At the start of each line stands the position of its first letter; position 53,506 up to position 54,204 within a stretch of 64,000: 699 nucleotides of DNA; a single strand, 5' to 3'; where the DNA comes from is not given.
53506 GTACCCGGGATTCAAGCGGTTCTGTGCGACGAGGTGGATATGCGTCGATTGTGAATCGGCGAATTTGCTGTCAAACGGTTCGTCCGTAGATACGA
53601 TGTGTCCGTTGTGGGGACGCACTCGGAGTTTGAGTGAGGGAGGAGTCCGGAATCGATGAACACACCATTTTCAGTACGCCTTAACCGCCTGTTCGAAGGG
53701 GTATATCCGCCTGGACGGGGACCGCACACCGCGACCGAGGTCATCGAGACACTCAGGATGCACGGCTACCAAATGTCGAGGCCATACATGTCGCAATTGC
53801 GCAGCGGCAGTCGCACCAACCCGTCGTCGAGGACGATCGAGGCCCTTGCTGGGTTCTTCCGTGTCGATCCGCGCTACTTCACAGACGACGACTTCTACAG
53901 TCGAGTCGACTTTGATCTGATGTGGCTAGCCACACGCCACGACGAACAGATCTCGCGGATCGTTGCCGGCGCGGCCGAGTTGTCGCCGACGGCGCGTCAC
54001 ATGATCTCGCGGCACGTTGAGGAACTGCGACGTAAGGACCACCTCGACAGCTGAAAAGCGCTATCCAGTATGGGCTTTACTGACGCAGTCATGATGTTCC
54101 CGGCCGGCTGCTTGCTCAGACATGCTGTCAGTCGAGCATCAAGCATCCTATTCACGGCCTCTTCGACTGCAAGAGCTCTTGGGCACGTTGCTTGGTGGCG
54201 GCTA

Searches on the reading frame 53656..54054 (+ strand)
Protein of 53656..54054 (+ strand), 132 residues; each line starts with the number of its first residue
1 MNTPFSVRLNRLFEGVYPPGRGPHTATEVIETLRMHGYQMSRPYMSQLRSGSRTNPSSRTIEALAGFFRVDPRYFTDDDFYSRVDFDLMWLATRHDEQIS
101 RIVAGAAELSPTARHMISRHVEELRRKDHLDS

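Call 22: search_protein_families(library=pfam, proteins=[window:53656-54054:+], max_evalue=0.01)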
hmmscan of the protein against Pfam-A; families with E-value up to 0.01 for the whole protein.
window:53656-54054:+ (132 aa): 1 family
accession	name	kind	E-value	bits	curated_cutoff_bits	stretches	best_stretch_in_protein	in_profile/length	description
PF01381.28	HTH_3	-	0.00052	20.4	23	1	40-75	21-55/55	Helix-turn-helix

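Call 63: search_solved_structures(query=window:53656-54054:+, max_evalue=1, show_alignments=1)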
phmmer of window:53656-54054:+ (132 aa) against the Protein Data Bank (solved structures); distinct sequences matched with E-value up to 1: 15.
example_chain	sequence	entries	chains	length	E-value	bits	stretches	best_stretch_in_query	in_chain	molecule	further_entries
3r1f_A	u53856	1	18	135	2.1e-42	147.4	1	1-131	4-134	ESX-1 secretion-associated regulator EspR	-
4ndw_A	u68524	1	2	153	3.2e-42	146.8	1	1-131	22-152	Nucleoid-associated protein EspR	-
3qf3_A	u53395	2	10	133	5e-42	146.2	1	2-131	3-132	ESX-1 secretion-associated regulator EspR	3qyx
3qwg_A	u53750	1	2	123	4.7e-39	136.6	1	2-115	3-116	ESX-1 secretion-associated regulator EspR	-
9sf2_A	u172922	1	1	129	0.0033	20.8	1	41-79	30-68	Transcriptional regulator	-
6rnz_A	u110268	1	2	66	0.0064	19.8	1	38-71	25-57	HTH-type transcriptional regulator DdrOC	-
6rnx_A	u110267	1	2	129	0.0096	19.3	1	39-73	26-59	HTH-type transcriptional regulator DdrOC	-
6rmq_A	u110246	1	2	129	0.0096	19.3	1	39-73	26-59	HTH-type transcriptional regulator DdrOC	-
6jq1_A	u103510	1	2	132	0.055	16.8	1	40-73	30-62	Transcriptional regulator, XRE family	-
6f2r_D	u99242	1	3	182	0.13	15.7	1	27-101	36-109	Heat shock protein beta-2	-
6f2r_C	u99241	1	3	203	0.16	15.3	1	27-102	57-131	HspB2,Heat shock protein beta-2,Heat shock protein beta-2,Heat shock protein beta-2,Heat s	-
6f2r_A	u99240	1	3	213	0.19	15.1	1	27-102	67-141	HspB2,Heat shock protein beta-2,Heat shock protein beta-2,Heat shock protein beta-2,Heat s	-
7r6r_A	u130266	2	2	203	0.56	13.6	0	55-85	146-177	Immunity repressor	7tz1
3en1_A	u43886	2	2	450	0.65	13.3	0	60-100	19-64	Benzene 1,2-dioxygenase subunit alpha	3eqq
4lji_A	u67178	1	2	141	0.72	13.2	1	26-111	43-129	Cytochrome c-550-like protein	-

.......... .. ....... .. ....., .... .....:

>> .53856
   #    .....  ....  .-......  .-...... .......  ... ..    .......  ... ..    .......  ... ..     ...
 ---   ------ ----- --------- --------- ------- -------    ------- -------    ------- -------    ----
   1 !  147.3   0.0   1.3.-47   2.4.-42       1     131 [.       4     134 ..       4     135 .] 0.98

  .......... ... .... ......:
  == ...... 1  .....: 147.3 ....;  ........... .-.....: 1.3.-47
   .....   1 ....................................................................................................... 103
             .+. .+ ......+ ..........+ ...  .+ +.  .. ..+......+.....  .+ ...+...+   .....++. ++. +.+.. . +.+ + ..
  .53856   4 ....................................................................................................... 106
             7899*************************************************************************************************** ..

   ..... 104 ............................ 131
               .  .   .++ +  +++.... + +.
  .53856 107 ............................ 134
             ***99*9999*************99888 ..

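Call 85: search_dna_similar(query=window:53656-54054:+, collection=plasmids, mode=protein, max_rows=15)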
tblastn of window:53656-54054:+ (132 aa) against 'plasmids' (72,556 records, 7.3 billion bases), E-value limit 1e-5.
Records with a match: 120; places in all: 138; records where one place covers at least 80% of the query: 71.
Best place of each record, by identity: <60% 120.
By first word of the organism name: Rhodococcus 52; Streptomyces 34; Pseudonocardia 8; Mycobacterium 7; Corynebacterium 3; Nocardia 2; Mycolicibacterium 2; Tsukamurella 2; Streptantibioticus 2; Dietzia 1; and 7 more.
By predicted mobility (MOB-suite, as given by PLSDB): non-mobilizable 67; mobilizable 39; conjugative 14.
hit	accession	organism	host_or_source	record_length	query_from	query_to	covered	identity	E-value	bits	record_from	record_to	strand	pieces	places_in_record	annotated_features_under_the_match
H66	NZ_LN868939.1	Nocardia farcinica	not known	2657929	5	130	95%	44.4%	1e-29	118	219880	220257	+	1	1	none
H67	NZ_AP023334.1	Mycolicibacterium sp. TY66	-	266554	5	121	89%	47.1%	8e-25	105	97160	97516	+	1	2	helix-turn-helix transcriptional regulator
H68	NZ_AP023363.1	Mycolicibacterium sp. TY81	-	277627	5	121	89%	47.1%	8e-25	105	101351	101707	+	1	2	helix-turn-helix transcriptional regulator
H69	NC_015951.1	Streptomyces violaceusniger Tu 4113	-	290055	5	127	93%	40.8%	2e-19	90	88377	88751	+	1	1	helix-turn-helix domain-containing protein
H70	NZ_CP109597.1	Nocardia sp. NBC_01503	-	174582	5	130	95%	39.7%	3e-22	97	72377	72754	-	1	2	helix-turn-helix transcriptional regulator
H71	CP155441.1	Dietzia kunjamensis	cell culture,moss extract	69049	5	131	96%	39.4%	1e-18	87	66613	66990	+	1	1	helix-turn-helix transcriptional regulator | hypothetical protein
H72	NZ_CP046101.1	Rhodococcus sp. AQ5-07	Metagenomic Assembly,Chronically low ...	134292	5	130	95%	38.5%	1e-11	67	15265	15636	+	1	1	transcriptional regulator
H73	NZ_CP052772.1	Pseudonocardia alni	Cell culture,soil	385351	8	126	90%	38.8%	8e-12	68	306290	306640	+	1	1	helix-turn-helix domain-containing protein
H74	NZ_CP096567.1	Rhodococcus qingshengii JCM 15477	sandy loam,soil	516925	5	130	95%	36.2%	1e-11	67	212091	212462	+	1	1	transcriptional regulator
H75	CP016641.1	Mycobacterium sp. djl-10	activated sludge,waste water treatment ...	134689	5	117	86%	40.0%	7e-22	97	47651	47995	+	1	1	hypothetical protein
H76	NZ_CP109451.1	Streptomyces sp. NBC_01471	-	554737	5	124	91%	37.2%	8e-12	68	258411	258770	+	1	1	XRE family transcriptional regulator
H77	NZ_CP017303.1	Rhodococcus sp. YL-1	pure culture,soil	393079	5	130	95%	35.4%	6e-11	65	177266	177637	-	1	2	hypothetical protein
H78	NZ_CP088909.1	Rhodococcus qingshengii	cell culture,forest soil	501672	5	130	95%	35.4%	6e-11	65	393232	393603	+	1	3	hypothetical protein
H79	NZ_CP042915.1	Rhodococcus qingshengii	Eruca vesicaria subsp. sativa,whole ...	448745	5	130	95%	35.4%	6e-11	65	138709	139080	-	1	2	hypothetical protein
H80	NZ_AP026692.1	Rhodococcus qingshengii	cruid oil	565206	5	130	95%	35.4%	6e-11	65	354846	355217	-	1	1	hypothetical protein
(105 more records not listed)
